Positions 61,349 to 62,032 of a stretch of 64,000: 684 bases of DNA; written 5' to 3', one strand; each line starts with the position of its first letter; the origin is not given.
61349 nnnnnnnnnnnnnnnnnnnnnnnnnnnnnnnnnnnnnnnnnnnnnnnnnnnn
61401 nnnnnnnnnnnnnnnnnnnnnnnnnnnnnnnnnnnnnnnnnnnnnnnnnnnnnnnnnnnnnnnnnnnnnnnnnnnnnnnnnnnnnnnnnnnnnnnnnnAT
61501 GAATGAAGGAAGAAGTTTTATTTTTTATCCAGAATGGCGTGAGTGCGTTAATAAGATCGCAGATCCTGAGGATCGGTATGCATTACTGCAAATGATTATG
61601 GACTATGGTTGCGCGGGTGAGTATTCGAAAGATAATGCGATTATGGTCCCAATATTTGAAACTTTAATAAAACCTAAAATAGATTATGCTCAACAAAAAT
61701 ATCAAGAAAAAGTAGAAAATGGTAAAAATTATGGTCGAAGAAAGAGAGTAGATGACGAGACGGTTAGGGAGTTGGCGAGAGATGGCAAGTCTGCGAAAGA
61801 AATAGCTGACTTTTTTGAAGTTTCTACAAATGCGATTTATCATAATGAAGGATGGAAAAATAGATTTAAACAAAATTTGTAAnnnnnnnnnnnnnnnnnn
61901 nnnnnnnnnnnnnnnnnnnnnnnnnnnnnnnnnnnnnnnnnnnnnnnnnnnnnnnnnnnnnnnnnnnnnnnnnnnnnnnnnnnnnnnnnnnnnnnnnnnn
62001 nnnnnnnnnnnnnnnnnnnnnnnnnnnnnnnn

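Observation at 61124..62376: Palindromic 16-bp iteron array between divergent promoters next to an HTH/DUF4373-like protein: candidate origin or master regulatory site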

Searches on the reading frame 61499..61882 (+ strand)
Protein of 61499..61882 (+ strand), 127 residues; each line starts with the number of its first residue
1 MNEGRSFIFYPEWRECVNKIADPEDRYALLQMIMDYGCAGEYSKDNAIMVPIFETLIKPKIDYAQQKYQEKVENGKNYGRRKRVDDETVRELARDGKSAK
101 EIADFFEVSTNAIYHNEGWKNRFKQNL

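Call 8: search_protein_families(library=pfam, proteins=[window:61499-61882:+], max_evalue=0.1)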
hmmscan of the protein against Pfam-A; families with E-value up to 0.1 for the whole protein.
window:61499-61882:+ (127 aa): 4 families
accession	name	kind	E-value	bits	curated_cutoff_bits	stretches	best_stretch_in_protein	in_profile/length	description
PF19808.4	DUF6291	-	1.4e-13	51.2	27.2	1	6-81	1-74/79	Family of unknown function (DUF6291)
PF12550.13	GCR1_C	-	0.0026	18.5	23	1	58-107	24-77/80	Transcriptional activator of glycolytic enzymes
PF02796.21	HTH_7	-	0.0031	18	23.8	1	79-114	1-39/45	Helix-turn-helix domain of resolvase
PF12840.13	HTH_20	-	0.029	14.8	27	1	90-116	11-38/51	Helix-turn-helix domain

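Call 10: search_protein_families(library=phrogs, proteins=[window:61499-61882:+], max_evalue=0.01)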
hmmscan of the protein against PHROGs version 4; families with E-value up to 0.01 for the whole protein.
window:61499-61882:+ (127 aa): 4 families
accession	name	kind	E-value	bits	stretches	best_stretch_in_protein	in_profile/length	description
phrog_16304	-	unknown function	2.4e-10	41.7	1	4-85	4-87/244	-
phrog_15768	-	unknown function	3.1e-08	34.9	1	5-99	3-91/228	-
phrog_309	-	head and packaging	0.00018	22.6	1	67-115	121-175/319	terminase small subunit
phrog_125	-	DNA, RNA and nucleotide metabolism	0.0032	18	1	68-114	147-197/254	DNA invertase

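Call 13: find_homologous_proteins(query=window:61499-61879:+)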
Query window:61499-61879:+ (127 aa): 1 proteins with E <= 0.001 among 3 candidates.
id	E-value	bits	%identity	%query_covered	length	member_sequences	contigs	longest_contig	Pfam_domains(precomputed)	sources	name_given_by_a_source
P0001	1.0e-44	169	100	62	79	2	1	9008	-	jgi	jgi:hypothetical protein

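Call 14: search_dna_similar(query=window:61499-61879:+, collection=phages, mode=protein, max_evalue=0.001, max_rows=30)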
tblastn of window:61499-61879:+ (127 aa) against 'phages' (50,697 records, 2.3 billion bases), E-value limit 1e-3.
No match.

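Call 16: find_related_loci(query=window:61499-61879:+, collection=viral_contigs, flank=5000)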
Query window:61499-61879:+ (127 aa) in viral_contigs; peptide patterns used: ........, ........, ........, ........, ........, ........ (x = any residue, [..] = any of these).
36 stretches matched a pattern; 3 encode a relative of the query (tblastn E <= 1e-3); 3 distinct loci.
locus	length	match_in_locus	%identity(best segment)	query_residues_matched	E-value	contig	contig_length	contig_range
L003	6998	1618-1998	100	1-127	1e-86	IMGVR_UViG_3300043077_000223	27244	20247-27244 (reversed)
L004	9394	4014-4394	100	1-127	1e-86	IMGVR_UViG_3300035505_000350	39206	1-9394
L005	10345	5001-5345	28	12-113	8e-5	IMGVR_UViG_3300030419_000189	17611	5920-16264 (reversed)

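Call 30: search_protein_representatives(protein=window:61499-61879:+)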
Query: 127 residues. Proteins with E-value up to 0.001 (for the whole library): 353; up to 1e-10: 54; up to 1e-30: 2. The best 150 are listed.
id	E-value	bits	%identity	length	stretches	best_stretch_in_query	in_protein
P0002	1.2e-41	157.9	52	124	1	1-124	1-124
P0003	3.1e-32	127.5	48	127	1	3-124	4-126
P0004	1.4e-29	118.9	45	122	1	5-122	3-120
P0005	3.1e-26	108.1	45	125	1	4-122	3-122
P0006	4.2e-24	101.2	39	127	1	5-123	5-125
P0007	2.0e-23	99.0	41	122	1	6-122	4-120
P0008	3.3e-23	98.3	37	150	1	3-125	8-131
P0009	3.2e-22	95.1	41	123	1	5-121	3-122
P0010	2.0e-20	89.3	46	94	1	1-93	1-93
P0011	3.7e-20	88.4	41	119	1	6-122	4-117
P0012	1.3e-18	83.5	35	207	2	3-114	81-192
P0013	1.5e-18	83.3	37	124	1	2-122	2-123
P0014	5.3e-18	81.5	40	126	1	6-122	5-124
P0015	6.3e-18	81.3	38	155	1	10-126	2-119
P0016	1.1e-17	80.4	44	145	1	5-102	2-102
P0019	8.6e-17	77.6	31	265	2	6-113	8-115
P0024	5.9e-15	71.7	35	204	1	5-121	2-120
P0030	5.9e-13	65.2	38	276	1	1-121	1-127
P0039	7.8e-12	61.6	35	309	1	6-116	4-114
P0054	9.0e-11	58.1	35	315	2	6-118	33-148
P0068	7.9e-10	55.1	28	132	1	6-123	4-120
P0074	1.7e-09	54.0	26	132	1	2-126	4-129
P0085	8.0e-09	51.8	34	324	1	5-116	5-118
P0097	2.2e-08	50.4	28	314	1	5-113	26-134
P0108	6.0e-08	49.0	29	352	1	6-114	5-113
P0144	8.4e-07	45.3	38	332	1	6-91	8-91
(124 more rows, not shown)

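Call 32: find_homologous_proteins(query=A2, max_evalue=0.00001)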
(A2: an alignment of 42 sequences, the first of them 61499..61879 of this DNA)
Query A2 (42 sequences) (127 aa, profile of the alignment): 51 proteins with E <= 0.00001 among 553 candidates.
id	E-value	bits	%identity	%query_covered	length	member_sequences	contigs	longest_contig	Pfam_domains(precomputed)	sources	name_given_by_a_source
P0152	4.5e-42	161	36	92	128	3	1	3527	PF19808.5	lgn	-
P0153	1.4e-41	159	33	92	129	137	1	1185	PF19808.5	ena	-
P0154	2.2e-41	159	35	92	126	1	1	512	PF19808.5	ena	-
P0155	3.6e-41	158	34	92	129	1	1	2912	PF19808.5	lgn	-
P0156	6.6e-41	157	33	95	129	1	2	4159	PF19808.5,PF08281.19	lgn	-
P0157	1.4e-40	156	33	92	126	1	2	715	PF19808.5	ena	-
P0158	2.7e-40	155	31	92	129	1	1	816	PF19808.5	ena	-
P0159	3.5e-40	155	35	99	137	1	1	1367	PF19808.5,PF13384.13,PF13936.13,PF02796.22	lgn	-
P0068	3.6e-40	155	27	92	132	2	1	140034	PF19808.5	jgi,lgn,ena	-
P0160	6.4e-40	154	37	92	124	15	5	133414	PF19808.5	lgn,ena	-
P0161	2.6e-39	152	33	92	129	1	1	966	PF19808.5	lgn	-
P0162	6.7e-39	151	33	98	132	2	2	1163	PF19808.5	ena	-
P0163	8.2e-39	151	28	96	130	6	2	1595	PF19808.5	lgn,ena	-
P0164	1.0e-38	150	30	95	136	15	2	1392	PF19808.5,PF13384.13,PF13518.13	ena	-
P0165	1.1e-38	150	36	92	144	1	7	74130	PF19808.5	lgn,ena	-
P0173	5.8e-37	145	26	96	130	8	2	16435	PF19808.5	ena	-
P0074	3.9e-35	139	26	98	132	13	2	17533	PF19808.5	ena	-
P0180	1.4e-34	137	27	91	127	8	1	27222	PF19808.5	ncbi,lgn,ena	-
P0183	2.9e-34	136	25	99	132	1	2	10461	PF19808.5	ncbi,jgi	jgi:hypothetical protein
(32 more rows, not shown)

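Call 33: find_encoding_contigs(protein=P0068, flank=5000, max_places=2)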
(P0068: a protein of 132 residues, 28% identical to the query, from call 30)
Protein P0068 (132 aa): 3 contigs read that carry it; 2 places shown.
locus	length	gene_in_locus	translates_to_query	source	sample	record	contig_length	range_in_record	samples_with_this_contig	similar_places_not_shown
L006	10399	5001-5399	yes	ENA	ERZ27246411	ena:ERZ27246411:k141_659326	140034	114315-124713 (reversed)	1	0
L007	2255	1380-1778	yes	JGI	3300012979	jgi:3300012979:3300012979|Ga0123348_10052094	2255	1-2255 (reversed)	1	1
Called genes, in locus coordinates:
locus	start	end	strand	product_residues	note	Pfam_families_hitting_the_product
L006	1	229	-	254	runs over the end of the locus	-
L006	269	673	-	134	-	-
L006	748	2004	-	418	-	-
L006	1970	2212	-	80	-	-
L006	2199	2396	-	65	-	-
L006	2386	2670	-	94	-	-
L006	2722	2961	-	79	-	-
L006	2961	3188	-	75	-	-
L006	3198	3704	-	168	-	PF10263:SprT-like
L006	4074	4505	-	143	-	-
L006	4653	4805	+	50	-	PF12651:RHH_3 (weak), PF01402:RHH_1 (weak)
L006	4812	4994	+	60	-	-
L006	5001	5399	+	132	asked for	PF19808:DUF6291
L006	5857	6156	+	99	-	-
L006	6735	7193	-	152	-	-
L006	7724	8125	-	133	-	-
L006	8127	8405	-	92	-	-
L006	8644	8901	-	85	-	-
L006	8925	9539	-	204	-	PF01966:HD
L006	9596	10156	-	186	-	-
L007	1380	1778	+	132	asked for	PF19808:DUF6291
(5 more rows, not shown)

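Call 34: find_encoding_contigs(protein=P0160, flank=5000, max_places=2)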
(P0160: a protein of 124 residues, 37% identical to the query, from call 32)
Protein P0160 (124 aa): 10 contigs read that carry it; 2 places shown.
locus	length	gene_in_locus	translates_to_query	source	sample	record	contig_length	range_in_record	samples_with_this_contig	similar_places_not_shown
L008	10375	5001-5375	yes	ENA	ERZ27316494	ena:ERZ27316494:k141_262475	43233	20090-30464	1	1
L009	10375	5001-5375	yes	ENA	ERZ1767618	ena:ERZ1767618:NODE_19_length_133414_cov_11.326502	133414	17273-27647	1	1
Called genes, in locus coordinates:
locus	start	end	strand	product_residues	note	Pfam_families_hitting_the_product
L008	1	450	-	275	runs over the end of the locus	-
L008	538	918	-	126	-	-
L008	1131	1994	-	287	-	-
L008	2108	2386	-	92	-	-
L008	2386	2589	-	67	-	-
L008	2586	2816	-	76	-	-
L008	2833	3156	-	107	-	-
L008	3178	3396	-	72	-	-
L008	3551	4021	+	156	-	-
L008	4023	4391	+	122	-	-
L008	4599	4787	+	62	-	-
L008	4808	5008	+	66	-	-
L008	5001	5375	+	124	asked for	PF19808:DUF6291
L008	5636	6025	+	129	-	PF01541:GIY-YIG (weak)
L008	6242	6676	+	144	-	-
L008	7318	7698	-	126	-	PF00269:SASP (weak)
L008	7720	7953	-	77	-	-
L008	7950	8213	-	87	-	-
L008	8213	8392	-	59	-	-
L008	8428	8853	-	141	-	-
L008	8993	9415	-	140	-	-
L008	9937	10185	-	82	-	-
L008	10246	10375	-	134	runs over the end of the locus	-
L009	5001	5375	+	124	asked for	PF19808:DUF6291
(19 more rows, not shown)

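Call 35: find_encoding_contigs(protein=P0165, flank=5000, max_places=2)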
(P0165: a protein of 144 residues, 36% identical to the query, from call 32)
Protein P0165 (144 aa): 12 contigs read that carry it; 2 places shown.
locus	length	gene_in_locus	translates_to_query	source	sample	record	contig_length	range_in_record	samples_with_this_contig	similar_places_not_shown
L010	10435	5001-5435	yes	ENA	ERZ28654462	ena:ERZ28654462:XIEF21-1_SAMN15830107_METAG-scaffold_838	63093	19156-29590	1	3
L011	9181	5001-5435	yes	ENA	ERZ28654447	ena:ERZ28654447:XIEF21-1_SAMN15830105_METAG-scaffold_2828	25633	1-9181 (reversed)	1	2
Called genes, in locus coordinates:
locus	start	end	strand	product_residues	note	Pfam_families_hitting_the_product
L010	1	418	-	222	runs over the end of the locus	-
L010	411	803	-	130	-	-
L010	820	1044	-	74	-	-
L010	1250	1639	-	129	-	-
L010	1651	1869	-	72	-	-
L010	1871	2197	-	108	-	-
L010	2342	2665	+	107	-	-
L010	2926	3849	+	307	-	-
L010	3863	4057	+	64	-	-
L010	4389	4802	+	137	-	PF13545:HTH_Crp_2 (faint)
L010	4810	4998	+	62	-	-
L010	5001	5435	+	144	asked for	PF19808:DUF6291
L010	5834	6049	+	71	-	-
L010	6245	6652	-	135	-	-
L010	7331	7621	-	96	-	-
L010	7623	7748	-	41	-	-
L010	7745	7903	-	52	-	-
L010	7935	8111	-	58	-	-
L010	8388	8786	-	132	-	-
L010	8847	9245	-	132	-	-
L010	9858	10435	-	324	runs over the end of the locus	-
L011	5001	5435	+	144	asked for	PF19808:DUF6291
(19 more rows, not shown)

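Call 41: search_protein_families(library=pfam, proteins=[P0019, P0030, P0039, P0054, P0085, P0108, P0144, P0097, P0012, P0024], max_evalue=0.01)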
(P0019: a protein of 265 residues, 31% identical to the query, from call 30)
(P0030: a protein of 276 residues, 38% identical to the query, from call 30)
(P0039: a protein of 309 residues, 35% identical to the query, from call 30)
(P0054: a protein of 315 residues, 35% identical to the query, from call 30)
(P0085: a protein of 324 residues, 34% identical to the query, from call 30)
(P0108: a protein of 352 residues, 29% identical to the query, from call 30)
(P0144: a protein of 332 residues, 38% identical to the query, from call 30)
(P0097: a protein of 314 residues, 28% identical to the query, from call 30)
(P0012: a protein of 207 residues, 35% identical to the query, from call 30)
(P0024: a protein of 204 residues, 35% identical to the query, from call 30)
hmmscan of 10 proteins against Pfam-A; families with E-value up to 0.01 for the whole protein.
P0019 (265 aa): 16 families
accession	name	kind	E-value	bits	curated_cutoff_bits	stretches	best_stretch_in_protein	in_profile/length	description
PF19808.4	DUF6291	-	9.4e-21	74.2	27.2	2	9-83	2-78/79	Family of unknown function (DUF6291)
PF08281.18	Sigma70_r4_2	-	9.9e-11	41.6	25.7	2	231-255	25-49/54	Sigma-70, region 4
PF02796.21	HTH_7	-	1e-08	35.6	23.8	1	81-116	1-39/45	Helix-turn-helix domain of resolvase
PF13384.12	HTH_23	-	1.2e-07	31.8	24.6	0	226-259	11-44/50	Homeodomain-like domain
PF13518.12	HTH_28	-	1.6e-07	31.7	25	1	90-119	5-33/52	Helix-turn-helix domain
PF13542.12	HTH_Tnp_ISL3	-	1.6e-05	24.7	27.4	1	92-121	22-49/51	Helix-turn-helix domain of transposase family ISL3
PF13936.12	HTH_38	-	2.8e-05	24.2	27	0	87-115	9-37/44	Helix-turn-helix domain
PF04545.22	Sigma70_r4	-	3.6e-05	23.6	24.1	1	89-119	11-41/50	Sigma-70, region 4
PF00196.25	GerE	-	7.3e-05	22.8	23.5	0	225-254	10-39/57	Bacterial regulatory proteins, luxR family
PF06056.18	Terminase_5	-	0.00012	22.4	20.3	0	100-129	15-44/58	Putative ATPase subunit of terminase (gpP-like)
PF13404.12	HTH_AsnC-type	-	0.00051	20.2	27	0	233-255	18-40/42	AsnC-type helix-turn-helix domain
PF12835.12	Integrase_1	-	0.0012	19.3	23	0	201-231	66-96/149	Integrase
PF13412.12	HTH_24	-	0.0012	18.8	21.9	0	232-256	17-41/48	Winged helix-turn-helix DNA-binding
PF04255.20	DUF433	-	0.0032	17.7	23.6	0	218-252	17-52/56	Protein of unknown function (DUF433)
PF14493.12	HTH_40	-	0.0037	17.9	27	0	90-118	5-32/89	Helix-turn-helix domain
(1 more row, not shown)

P0030 (276 aa): 8 families
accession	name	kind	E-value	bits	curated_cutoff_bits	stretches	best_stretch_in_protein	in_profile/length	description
PF19808.4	DUF6291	-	1e-10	42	27.2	1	6-85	1-79/79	Family of unknown function (DUF6291)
PF02796.21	HTH_7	-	2e-08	34.7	23.8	1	82-121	1-40/45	Helix-turn-helix domain of resolvase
PF04545.22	Sigma70_r4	-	0.00017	21.5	24.1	0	86-121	4-39/50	Sigma-70, region 4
PF13936.12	HTH_38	-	0.00061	19.9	27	1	85-121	3-39/44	Helix-turn-helix domain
PF13384.12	HTH_23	-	0.0042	17.3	24.6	1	94-121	9-36/50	Homeodomain-like domain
PF12824.13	MRP-L20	-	0.0049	17.5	30.4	1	61-123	60-125/164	Mitochondrial ribosomal protein subunit L20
PF08279.18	HTH_11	-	0.0066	16.7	25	0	97-121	8-34/55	HTH domain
PF13565.12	HTH_32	-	0.0085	17.1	33.7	0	74-121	16-71/73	Homeodomain-like domain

P0039 (309 aa): 15 families
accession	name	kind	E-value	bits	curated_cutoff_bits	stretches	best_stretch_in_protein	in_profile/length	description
PF19808.4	DUF6291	-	5.5e-20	71.8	27.2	1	4-78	1-78/79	Family of unknown function (DUF6291)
PF13384.12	HTH_23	-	7.8e-07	29.2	24.6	1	87-112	10-35/50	Homeodomain-like domain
PF02796.21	HTH_7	-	1.3e-06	28.8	23.8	1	76-117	1-44/45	Helix-turn-helix domain of resolvase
PF01381.28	HTH_3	-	4.7e-05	23.8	23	0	87-112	1-27/55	Helix-turn-helix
PF13936.12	HTH_38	-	0.0001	22.4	27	1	85-116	11-42/44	Helix-turn-helix domain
PF07261.16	DnaB_2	-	0.00014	22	22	1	229-281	4-58/74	Replication initiation and membrane attachment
PF00440.29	TetR_N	-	0.00061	20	24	0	94-118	16-40/47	Bacterial regulatory proteins, tetR family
PF13518.12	HTH_28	-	0.00073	20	25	0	90-112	8-30/52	Helix-turn-helix domain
PF13693.12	HTH_35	-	0.0015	18.9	25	1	84-126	5-47/75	Winged helix-turn-helix DNA-binding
PF12840.13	HTH_20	-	0.0015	18.9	27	0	89-116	12-40/51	Helix-turn-helix domain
PF02954.25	HTH_8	-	0.0017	18.5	22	0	98-116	22-40/42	Bacterial regulatory protein, Fis family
PF05225.22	HTH_psq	-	0.0022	18.1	20.4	1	88-122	10-43/45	helix-turn-helix, Psq domain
PF20432.4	Xre-like-HTH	-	0.0024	18.6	25.8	1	90-118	18-47/63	Antitoxin Xre-like helix-turn-helix domain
PF12728.13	HTH_17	-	0.004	17.8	27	0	95-118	2-25/51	Helix-turn-helix domain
PF08281.18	Sigma70_r4_2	-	0.0073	16.4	25.7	0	93-115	25-47/54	Sigma-70, region 4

P0054 (315 aa): 6 families
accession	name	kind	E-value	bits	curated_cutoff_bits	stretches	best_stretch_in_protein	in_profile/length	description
PF19808.4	DUF6291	-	2.4e-13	50.5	27.2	1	33-107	1-78/79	Family of unknown function (DUF6291)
PF13518.12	HTH_28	-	7.5e-05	23.2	25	0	112-144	2-34/52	Helix-turn-helix domain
PF13384.12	HTH_23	-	0.0001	22.5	24.6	1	109-149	4-46/50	Homeodomain-like domain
PF02796.21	HTH_7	-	0.0012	19.4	23.8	0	105-133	1-32/45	Helix-turn-helix domain of resolvase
PF13730.12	HTH_36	-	0.002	18.3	25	0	284-314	13-48/55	Helix-turn-helix domain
PF13551.12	HTH_29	-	0.0057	17.2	28.1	0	114-145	3-35/64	Winged helix-turn helix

P0085 (324 aa): 7 families
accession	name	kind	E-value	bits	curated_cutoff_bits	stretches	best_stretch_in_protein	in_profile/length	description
PF19808.4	DUF6291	-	1.7e-18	67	27.2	1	6-83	1-78/79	Family of unknown function (DUF6291)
PF13384.12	HTH_23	-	9e-06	25.8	24.6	1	90-121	9-40/50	Homeodomain-like domain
PF02796.21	HTH_7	-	0.00011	22.7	23.8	1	81-116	1-39/45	Helix-turn-helix domain of resolvase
PF13551.12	HTH_29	-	0.00018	22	28.1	1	94-120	7-34/64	Winged helix-turn helix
PF08279.18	HTH_11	-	0.00022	21.5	25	1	91-119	5-36/55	HTH domain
PF08271.17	Zn_Ribbon_TF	-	0.00096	19.1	29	1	265-296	2-35/43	TFIIB zinc-binding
PF13518.12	HTH_28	-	0.00097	19.6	25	1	88-121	2-35/52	Helix-turn-helix domain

P0108 (352 aa): 4 families
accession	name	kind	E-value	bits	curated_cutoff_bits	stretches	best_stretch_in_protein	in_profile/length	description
PF19808.4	DUF6291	-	4.7e-11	43.1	27.2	1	5-81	1-79/79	Family of unknown function (DUF6291)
PF00196.25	GerE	-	5e-05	23.3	23.5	1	87-113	9-35/57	Bacterial regulatory proteins, luxR family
PF08281.18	Sigma70_r4_2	-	0.0011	19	25.7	1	87-114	17-45/54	Sigma-70, region 4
PF08822.17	DUF1804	-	0.0025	18.2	29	0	96-130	20-54/164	Protein of unknown function (DUF1804)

P0144 (332 aa): 1 family
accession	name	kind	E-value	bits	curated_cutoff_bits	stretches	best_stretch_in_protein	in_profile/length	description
PF19808.4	DUF6291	-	2e-20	73.1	27.2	1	8-82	1-79/79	Family of unknown function (DUF6291)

P0097 (314 aa): 11 families
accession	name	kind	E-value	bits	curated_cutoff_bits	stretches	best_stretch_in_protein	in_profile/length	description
PF19808.4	DUF6291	-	3.1e-15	56.5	27.2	1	27-103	1-79/79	Family of unknown function (DUF6291)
PF13384.12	HTH_23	-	1.1e-07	31.9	24.6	1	113-139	14-39/50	Homeodomain-like domain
PF13412.12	HTH_24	-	0.00017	21.5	21.9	0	114-140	14-40/48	Winged helix-turn-helix DNA-binding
PF13518.12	HTH_28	-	0.00065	20.2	25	0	113-144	8-39/52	Helix-turn-helix domain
PF12802.13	MarR_2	-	0.0014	19.2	27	0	113-140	14-43/61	MarR family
PF00196.25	GerE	-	0.0014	18.7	23.5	1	112-135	12-35/57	Bacterial regulatory proteins, luxR family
PF13551.12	HTH_29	-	0.0015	19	28.1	0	115-139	9-34/64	Winged helix-turn helix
PF24409.1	wHTH-PRTase_assc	-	0.0023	18.4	27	0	113-143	6-37/83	wHTH-PRTase associated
PF02796.21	HTH_7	-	0.0024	18.4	23.8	0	100-137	1-41/45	Helix-turn-helix domain of resolvase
PF00292.24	PAX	-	0.0039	17.6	22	0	107-142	23-58/125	'Paired box' domain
PF02540.23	NAD_synthase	-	0.0058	16.2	21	1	186-243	184-241/242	NAD synthase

P0012 (207 aa): 2 families
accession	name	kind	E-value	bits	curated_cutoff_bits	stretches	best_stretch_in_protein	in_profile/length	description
PF19808.4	DUF6291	-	5.1e-15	55.8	27.2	1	85-159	2-79/79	Family of unknown function (DUF6291)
PF15417.11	DUF4624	-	6.5e-05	23.4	25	0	111-160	19-70/132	Domain of unknown function (DUF4624)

P0024 (204 aa): 2 families
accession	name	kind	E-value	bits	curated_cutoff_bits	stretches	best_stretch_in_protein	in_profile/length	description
PF19808.4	DUF6291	-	6.7e-10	39.4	27.2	1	3-81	1-78/79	Family of unknown function (DUF6291)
PF02796.21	HTH_7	-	0.00013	22.5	23.8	1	82-114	8-40/45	Helix-turn-helix domain of resolvase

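Call 45: search_solved_structures(query=A3, max_evalue=1)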
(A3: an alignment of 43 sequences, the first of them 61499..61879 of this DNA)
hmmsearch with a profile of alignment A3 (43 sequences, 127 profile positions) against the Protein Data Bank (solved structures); distinct sequences matched with E-value up to 1: 16.
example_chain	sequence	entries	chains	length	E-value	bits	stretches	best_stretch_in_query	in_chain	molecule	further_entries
8vd6_A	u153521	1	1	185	7.6e-18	68.1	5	84-114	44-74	CAP REPEAT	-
5cy1_A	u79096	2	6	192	0.00013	25.3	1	50-113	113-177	Transposon Tn3 resolvase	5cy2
1gdt_A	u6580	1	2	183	0.00057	23.3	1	14-113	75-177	PROTEIN (GAMMA DELTA RESOLVASE)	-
1zr2_A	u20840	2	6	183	0.00088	22.6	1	16-113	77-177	Transposon gamma-delta resolvase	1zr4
2gm4_A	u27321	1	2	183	0.002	21.5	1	62-113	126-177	Transposon gamma-delta resolvase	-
1res_A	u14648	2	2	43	0.0098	19.3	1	77-113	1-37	GAMMA DELTA-RESOLVASE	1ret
7r3g_B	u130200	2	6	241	0.074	16.4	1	84-112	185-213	Regulatory protein RhlR | PROSS optimized variant of RhlR with 75 mutations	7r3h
7s03_A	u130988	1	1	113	0.2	15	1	67-112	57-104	Histone-lysine N-methyltransferase SETMAR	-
7uzq_J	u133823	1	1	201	0.33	14.3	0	20-44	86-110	Ankyrin-1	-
4y13_A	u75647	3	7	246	0.46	13.9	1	83-112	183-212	Transcriptional regulator of ftsQAZ gene cluster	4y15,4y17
4lfu_A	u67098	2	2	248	0.47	13.8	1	83-112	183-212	Regulatory protein SdiA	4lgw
2x48_A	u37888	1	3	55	0.47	13.8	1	88-112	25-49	CAG38821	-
7vim_A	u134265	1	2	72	0.49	13.8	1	82-114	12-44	Protein EsrB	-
7r3i_A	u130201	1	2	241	0.76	13.2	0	84-112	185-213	PROSS optimized variant of RhlR with 61 mutations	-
7r3j_C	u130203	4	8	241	0.79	13.1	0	84-112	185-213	Regulatory protein RhlR | RhlR protein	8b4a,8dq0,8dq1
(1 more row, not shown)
